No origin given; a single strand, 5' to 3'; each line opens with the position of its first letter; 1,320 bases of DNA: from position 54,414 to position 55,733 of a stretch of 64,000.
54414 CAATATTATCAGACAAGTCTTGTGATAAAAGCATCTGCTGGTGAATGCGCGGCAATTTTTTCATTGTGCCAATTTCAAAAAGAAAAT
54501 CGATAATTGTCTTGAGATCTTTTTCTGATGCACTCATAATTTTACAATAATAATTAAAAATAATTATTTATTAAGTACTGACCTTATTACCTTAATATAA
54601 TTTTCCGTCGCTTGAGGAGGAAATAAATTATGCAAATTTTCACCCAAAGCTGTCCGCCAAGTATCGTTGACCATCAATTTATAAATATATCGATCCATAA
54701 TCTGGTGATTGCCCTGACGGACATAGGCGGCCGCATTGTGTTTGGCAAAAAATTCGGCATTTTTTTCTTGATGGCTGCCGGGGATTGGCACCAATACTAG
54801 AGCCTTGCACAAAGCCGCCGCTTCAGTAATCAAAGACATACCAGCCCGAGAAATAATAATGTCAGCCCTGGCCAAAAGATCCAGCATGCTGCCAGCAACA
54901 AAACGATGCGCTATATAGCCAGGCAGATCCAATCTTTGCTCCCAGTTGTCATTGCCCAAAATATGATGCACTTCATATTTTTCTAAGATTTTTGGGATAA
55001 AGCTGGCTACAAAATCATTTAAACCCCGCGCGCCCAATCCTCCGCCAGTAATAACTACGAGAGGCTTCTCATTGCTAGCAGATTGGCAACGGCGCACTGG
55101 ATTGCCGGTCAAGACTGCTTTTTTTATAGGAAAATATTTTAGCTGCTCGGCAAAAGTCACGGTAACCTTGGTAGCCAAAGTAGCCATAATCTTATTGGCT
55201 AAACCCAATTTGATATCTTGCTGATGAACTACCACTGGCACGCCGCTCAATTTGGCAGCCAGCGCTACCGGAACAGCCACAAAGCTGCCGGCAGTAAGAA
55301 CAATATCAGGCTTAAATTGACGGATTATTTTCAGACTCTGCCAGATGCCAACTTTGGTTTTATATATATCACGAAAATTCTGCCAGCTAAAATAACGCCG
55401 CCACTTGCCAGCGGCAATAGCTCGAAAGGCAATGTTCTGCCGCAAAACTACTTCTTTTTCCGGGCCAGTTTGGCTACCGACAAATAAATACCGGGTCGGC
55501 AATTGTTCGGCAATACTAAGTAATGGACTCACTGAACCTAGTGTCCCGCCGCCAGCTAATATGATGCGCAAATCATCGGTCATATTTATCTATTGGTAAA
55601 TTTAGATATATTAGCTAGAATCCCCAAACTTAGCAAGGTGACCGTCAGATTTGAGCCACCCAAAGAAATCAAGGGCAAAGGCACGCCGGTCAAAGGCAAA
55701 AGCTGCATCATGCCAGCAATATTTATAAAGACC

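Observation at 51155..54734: Perfect 146-bp direct repeat: duplicated murG 3' end bracketing a 3.3-kb six-gene segment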

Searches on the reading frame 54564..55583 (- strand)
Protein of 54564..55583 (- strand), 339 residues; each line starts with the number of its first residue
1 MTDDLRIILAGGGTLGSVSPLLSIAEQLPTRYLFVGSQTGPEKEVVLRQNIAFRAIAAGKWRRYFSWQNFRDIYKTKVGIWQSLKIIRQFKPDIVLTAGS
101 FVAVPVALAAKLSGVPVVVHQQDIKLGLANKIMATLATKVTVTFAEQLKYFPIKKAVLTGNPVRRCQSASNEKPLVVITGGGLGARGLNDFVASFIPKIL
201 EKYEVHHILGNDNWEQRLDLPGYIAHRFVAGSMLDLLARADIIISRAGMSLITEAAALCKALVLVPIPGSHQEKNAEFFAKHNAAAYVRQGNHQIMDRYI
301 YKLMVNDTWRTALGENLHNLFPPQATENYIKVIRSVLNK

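Call 6: search_protein_families(library=pfam, proteins=[window:54564-55583:-], max_evalue=0.01)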
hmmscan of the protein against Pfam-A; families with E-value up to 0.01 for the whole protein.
window:54564-55583:- (339 aa): 6 families
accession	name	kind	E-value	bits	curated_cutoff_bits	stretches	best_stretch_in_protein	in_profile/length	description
PF03033.26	Glyco_transf_28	-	2.7e-30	105.7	26.2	1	7-141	1-138/139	Glycosyltransferase family 28 N-terminal domain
PF04101.22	Glyco_tran_28_C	-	5.5e-21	75.7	22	1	176-298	2-135/166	Glycosyltransferase family 28 C-terminal domain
PF13528.12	Glyco_trans_1_3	-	7.4e-06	25.8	25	1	228-303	243-321/322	Glycosyl transferase family 1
PF13439.12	Glyco_transf_4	-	9.6e-06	26.2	28.5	1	60-120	41-102/170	Glycosyltransferase Family 4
PF06258.17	Mito_fiss_Elm1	-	2.3e-05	24.1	27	1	230-312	217-297/304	Mitochondrial fission ELM1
PF13579.12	Glyco_trans_4_4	-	7.4e-05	23.6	29.7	1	81-124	61-104/158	Glycosyl transferase 4-like domain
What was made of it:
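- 54564..55583 (-): murG (339 aa). Pfam PF03033 and PF04101 (call 6).
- Checked: Copy B lies inside murG (54564-55583, minus strand; Pfam Glyco_transf_28 N and C domains, call 6).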

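Call 9: find_encoding_contigs(protein=window:54564-55583:-, flank=10000, max_places=10)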
Protein window:54564-55583:- (339 aa): no gene with exactly this product is on record in the collection.
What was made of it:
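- Tried and rejected: An exact look-up of MurG found no record (call 9).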

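Call 10: find_related_loci(query=window:54564-55583:-, collection=genome_contigs, flank=10000)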
Query window:54564-55583:- (339 aa) in genome_contigs; peptide patterns used: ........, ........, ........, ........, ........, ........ (x = any residue, [..] = any of these).
67 stretches matched a pattern; 24 encode a relative of the query (tblastn E <= 1e-3); 24 distinct loci.
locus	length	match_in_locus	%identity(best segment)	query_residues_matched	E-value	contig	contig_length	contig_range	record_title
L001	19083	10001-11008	70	1-336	1e-162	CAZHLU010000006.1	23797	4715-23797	MAG TPA_asm: uncultured Gammaproteobacteria bacterium isolate SRP135725_co1_218 genome assembly, contig: NODE_2571_lengt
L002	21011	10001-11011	68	1-337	5e-160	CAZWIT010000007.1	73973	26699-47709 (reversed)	MAG TPA_asm: uncultured Gammaproteobacteria bacterium isolate SRP300315_co1_55 genome assembly, contig: NODE_185_length_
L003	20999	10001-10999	61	6-339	9e-134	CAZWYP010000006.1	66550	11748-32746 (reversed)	MAG TPA_asm: uncultured Gammaproteobacteria bacterium isolate binchicken_co16_344 genome assembly, contig: NODE_725_leng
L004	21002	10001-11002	63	6-339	4e-133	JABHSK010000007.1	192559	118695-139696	MAG: Candidatus Parcubacteria bacterium isolate SI039_bin36 k141_1025082, whole genome shotgun sequence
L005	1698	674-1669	56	6-337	2e-137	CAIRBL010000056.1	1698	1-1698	uncultured bacterium isolate LaPlata-b_bin-0293 genome assembly, contig: bin-0293:056/105, whole genome shotgun sequence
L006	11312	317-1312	56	6-337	2e-127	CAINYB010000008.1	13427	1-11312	uncultured bacterium isolate LaPlata-7m-a_bin-459 genome assembly, contig: bin-459:08/28, whole genome shotgun sequence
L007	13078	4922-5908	59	9-337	9e-132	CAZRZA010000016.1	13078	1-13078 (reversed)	MAG TPA_asm: uncultured Gammaproteobacteria bacterium isolate SRP200020_co5_4 genome assembly, contig: NODE_7436_length_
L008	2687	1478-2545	37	1-337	1e-71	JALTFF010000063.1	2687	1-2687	MAG: bacterium isolate S014_metabat2_scaf2bin.083 S014_NODE_27117_length_2687_cov_15.675781, whole genome shotgun sequen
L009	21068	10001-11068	37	5-338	1e-65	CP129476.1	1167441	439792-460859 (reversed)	MAG: Patescibacteria group bacterium isolate cMAG.20 chromosome, complete genome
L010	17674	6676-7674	56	6-338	3e-129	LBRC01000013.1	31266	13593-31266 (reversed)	MAG: Parcubacteria group bacterium GW2011_GWA2_36_10 UR94_C0013, whole genome shotgun sequence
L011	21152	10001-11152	30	5-337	3e-33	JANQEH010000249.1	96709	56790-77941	MAG: bacterium isolate PL23a_bin.125 k99_5711740, whole genome shotgun sequence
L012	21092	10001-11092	29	1-339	6e-32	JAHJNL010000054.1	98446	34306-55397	MAG: Proteobacteria bacterium isolate Old_saline_glass_biofilm.mb.15 Old_saline_glass_b.mb.15_k141_27742, whole genome s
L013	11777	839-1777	30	1-290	7e-32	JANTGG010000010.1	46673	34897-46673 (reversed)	MAG: Desulfocapsa sp. isolate bin10051 c_000000000348, whole genome shotgun sequence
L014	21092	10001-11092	30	1-339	1e-30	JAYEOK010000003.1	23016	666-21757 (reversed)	MAG: Thermodesulfobacteriota bacterium isolate MAG031 MAG031_3, whole genome shotgun sequence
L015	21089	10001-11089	28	1-338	1e-29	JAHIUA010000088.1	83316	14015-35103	MAG: Proteobacteria bacterium isolate MM_PC_MetaG.mb.230 MM_PC_MetaG.mb.230_k141_1641414, whole genome shotgun sequence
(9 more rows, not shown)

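Call 14: find_related_loci(query=window:54564-55583:-, collection=metagenome_contigs, flank=10000)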
Query window:54564-55583:- (339 aa) in metagenome_contigs; peptide patterns used: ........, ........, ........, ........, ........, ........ (x = any residue, [..] = any of these).
83 stretches matched a pattern; 20 encode a relative of the query (tblastn E <= 1e-3); 20 distinct loci.
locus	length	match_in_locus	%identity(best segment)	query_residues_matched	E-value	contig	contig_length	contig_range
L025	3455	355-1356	63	6-339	9e-138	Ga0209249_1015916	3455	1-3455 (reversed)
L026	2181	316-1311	59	6-337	9e-140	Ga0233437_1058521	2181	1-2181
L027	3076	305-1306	56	6-339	2e-135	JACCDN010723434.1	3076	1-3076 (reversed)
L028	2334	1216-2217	56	6-339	5e-138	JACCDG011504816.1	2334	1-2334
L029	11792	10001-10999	56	6-338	1e-129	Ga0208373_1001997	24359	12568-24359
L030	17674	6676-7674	56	6-338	1e-129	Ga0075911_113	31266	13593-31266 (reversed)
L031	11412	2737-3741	59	6-337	1e-129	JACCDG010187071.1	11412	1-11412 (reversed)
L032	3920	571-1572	57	6-339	2e-132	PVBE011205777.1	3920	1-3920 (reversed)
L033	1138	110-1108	57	6-338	4e-142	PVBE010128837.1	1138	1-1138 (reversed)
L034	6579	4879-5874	56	6-337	7e-125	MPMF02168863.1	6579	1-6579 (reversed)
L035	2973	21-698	58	116-339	3e-83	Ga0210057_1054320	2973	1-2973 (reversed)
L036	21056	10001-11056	37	1-327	1e-67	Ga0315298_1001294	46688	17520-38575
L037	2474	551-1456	40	5-284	4e-58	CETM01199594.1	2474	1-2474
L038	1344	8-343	56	226-337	9e-39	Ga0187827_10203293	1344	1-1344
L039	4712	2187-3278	29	1-339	2e-32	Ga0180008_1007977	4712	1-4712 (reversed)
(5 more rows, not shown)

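Call 17: list_cluster_members(proteins=[window:54564-55583:-, window:53929-54537:-, window:53426-53887:-, window:52840-53421:-, window:52500-52874:-, window:52131-52496:-, window:51448-52113:-, window:50317-51129:-, window:49236-50264:-, window:44304-45671:-])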
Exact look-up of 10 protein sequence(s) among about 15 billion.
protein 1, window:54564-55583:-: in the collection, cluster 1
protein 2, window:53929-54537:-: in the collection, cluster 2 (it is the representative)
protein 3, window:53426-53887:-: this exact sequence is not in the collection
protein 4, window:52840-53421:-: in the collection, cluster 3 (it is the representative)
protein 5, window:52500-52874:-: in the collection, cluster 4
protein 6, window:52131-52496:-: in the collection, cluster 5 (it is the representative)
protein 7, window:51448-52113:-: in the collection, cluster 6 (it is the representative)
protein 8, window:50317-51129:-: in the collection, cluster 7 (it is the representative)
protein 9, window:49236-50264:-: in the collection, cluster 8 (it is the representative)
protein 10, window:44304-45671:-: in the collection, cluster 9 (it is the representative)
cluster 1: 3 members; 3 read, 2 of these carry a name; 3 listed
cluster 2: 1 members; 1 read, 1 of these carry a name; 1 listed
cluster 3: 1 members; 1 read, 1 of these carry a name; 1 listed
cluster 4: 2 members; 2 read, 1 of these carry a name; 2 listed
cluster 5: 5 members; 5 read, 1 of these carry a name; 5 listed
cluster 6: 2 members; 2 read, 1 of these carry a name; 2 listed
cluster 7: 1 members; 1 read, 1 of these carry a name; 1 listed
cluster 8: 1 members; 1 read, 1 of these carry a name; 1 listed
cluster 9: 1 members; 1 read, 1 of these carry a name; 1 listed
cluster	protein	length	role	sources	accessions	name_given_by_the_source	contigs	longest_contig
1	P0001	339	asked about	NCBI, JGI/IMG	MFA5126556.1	MAG: UDP-N-acetylglucosamine--N-acetylmuramyl-(pentapeptide) pyrophosphoryl-undecaprenol ...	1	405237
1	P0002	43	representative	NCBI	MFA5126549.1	MAG: hypothetical protein WC465_00930 [Patescibacteria group bacterium]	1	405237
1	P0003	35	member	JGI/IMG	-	-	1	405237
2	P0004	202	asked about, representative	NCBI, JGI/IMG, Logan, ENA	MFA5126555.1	MAG: HD domain-containing protein [Patescibacteria group bacterium]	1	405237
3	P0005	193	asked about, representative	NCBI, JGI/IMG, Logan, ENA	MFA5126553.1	MAG: HAD family phosphatase [Patescibacteria group bacterium]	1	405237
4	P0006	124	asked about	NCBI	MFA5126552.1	MAG: inorganic diphosphatase [Patescibacteria group bacterium]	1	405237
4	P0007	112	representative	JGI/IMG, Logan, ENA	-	-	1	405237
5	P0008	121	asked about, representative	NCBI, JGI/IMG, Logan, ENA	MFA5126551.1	MAG: pyrimidine dimer DNA glycosylase/endonuclease V [Patescibacteria group bacterium]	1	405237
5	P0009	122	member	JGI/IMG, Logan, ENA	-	-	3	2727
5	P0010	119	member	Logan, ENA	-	-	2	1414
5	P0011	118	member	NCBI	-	-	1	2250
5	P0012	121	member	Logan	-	-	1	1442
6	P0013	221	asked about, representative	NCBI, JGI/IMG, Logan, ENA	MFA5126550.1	MAG: hypothetical protein WC465_00935 [Patescibacteria group bacterium]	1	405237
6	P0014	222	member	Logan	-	-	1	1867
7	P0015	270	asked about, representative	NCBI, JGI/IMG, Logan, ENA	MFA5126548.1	MAG: HD domain-containing protein [Patescibacteria group bacterium]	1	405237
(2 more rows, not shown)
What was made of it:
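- The 405-kb NCBI/JGI contig passes through both copies (call 17).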

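Call 21: find_encoding_contigs(protein=P0014, flank=10000, max_places=10)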
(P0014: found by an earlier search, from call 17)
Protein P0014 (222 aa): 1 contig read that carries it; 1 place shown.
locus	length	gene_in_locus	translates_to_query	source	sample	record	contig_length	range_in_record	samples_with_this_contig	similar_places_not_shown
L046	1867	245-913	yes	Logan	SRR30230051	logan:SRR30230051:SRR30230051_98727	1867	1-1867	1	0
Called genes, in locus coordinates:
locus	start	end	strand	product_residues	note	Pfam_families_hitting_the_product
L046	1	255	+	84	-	?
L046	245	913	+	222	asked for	-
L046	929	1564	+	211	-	-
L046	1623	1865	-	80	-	?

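Call 22: find_encoding_contigs(protein=P0009, flank=10000, max_places=10)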
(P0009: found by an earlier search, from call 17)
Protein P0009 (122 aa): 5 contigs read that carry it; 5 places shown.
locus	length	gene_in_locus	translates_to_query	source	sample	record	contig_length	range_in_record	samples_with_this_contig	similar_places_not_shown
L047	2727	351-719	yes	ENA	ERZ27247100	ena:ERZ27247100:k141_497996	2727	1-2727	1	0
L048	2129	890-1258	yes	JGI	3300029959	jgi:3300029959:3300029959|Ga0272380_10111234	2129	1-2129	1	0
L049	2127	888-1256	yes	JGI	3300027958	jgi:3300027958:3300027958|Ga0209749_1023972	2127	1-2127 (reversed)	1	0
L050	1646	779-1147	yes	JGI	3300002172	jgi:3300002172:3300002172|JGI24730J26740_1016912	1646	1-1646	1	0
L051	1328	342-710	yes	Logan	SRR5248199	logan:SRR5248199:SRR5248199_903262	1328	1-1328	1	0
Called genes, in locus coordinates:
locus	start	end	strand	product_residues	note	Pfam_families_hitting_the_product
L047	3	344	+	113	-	?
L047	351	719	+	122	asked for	PF03013:Pyr_excise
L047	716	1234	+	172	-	PF08002:DUF1697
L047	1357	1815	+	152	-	-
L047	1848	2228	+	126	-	-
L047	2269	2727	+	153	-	?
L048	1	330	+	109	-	?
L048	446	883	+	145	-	-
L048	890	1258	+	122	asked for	PF03013:Pyr_excise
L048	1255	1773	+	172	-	PF08002:DUF1697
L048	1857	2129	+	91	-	?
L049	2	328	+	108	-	?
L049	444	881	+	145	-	-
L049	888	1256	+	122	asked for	PF03013:Pyr_excise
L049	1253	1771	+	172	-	PF08002:DUF1697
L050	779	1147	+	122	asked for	PF03013:Pyr_excise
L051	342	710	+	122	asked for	PF03013:Pyr_excise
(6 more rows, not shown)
